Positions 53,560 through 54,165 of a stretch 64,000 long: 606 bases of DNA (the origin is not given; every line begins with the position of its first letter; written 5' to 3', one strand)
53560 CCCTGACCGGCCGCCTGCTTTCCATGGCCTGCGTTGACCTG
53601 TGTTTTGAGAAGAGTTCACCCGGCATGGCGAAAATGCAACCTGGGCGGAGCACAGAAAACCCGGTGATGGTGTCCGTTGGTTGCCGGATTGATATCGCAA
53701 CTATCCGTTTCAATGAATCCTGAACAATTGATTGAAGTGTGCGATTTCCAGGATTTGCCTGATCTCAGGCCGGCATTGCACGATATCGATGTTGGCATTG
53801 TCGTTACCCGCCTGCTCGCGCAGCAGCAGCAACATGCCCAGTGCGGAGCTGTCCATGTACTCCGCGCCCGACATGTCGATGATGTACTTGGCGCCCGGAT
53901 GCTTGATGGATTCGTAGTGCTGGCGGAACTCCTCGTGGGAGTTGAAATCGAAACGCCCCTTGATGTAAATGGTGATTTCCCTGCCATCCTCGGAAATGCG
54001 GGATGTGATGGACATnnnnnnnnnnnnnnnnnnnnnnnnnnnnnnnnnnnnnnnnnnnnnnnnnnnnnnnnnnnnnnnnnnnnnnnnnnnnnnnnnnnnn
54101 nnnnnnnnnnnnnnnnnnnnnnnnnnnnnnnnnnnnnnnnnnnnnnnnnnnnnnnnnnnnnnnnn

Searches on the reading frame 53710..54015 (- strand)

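Call 3: search_protein_families(library=pfam, proteins=[window:53710-54015:-], max_evalue=0.01)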
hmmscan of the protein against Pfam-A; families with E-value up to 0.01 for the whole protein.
window:53710-54015:- (101 aa): 2 families
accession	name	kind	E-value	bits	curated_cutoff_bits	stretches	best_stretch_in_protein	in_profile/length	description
PF01740.26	STAS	-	5.5e-14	52.3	22.6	1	12-100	9-99/106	STAS domain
PF13466.11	STAS_2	-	3.4e-13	50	29.2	1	18-92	3-77/80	STAS domain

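Call 7: search_protein_families(library=ncbifam, proteins=[window:53710-54015:-], max_evalue=0.01)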
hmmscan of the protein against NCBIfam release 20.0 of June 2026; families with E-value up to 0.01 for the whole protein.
window:53710-54015:- (101 aa): 3 families
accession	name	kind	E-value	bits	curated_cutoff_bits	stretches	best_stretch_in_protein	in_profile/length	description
TIGR00377.1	ant_ant_sig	superfamily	1.3e-13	50.7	53.45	1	1-101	1-103/108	anti-sigma factor antagonist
TIGR02886.1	spore_II_AA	equivalog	6.2e-09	35.8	114.75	1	11-98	7-96/106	anti-sigma F factor antagonist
NF033618.0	mlaB_1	equivalog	0.0011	19.4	90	1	15-90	11-84/94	lipid asymmetry maintenance protein MlaB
